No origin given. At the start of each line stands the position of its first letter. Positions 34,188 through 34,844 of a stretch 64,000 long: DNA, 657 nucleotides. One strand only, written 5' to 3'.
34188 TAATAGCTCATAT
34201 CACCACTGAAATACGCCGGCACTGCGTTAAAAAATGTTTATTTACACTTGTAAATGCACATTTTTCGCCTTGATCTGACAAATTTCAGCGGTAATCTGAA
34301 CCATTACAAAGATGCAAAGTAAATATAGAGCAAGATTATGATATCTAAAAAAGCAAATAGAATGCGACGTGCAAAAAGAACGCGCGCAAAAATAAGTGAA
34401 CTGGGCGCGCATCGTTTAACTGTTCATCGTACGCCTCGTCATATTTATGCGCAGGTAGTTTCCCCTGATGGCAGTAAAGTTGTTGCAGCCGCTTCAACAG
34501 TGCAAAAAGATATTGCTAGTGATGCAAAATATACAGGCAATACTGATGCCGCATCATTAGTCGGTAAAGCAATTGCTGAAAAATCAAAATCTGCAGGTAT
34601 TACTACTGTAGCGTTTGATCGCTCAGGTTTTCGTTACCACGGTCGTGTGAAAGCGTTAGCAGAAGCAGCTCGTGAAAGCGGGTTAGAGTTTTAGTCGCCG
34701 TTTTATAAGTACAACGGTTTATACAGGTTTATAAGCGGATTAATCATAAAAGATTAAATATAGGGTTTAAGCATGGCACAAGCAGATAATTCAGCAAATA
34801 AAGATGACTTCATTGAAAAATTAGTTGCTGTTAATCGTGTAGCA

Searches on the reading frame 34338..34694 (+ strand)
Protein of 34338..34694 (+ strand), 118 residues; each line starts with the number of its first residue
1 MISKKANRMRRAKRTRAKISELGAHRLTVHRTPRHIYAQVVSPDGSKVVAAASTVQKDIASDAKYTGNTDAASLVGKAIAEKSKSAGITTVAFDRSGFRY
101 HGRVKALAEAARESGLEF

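Call 47: find_encoding_contigs(protein=window:34338-34694:+, flank=1500, max_places=10)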
Protein window:34338-34694:+ (118 aa): 6 contigs read that carry it; 6 places shown.
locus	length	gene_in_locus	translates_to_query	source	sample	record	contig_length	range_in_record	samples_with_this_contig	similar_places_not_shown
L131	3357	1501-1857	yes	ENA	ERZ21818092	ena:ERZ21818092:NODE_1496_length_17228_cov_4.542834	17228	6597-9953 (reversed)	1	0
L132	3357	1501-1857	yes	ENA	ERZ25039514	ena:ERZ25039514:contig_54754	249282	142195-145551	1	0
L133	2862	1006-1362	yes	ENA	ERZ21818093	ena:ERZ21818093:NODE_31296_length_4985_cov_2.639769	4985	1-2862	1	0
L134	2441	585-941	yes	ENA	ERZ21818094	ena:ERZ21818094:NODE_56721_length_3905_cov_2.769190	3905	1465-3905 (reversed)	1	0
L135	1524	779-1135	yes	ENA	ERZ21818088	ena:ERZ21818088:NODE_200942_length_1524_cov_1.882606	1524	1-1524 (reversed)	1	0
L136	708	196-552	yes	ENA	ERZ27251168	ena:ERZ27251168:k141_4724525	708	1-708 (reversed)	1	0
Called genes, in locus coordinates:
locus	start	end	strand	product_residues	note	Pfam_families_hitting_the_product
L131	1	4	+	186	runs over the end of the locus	PF00281:Ribosomal_L5, PF00673:Ribosomal_L5_C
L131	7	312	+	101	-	PF00253:Ribosomal_S14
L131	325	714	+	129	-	PF00410:Ribosomal_S8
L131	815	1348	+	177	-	PF00347:Ribosomal_L6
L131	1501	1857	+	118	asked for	PF00861:Ribosomal_L18p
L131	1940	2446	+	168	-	PF00333:Ribosomal_S5, PF03719:Ribosomal_S5_C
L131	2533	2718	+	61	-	PF00327:Ribosomal_L30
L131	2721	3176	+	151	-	PF00828:Ribosomal_L27A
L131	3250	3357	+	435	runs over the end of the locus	PF00344:SecY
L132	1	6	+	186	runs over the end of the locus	PF00281:Ribosomal_L5, PF00673:Ribosomal_L5_C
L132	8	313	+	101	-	PF00253:Ribosomal_S14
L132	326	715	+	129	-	PF00410:Ribosomal_S8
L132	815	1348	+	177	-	PF00347:Ribosomal_L6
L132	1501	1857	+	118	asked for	PF00861:Ribosomal_L18p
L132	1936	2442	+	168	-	PF00333:Ribosomal_S5, PF03719:Ribosomal_S5_C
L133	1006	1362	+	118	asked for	PF00861:Ribosomal_L18p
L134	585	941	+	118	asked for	PF00861:Ribosomal_L18p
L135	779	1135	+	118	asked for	PF00861:Ribosomal_L18p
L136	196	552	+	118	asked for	PF00861:Ribosomal_L18p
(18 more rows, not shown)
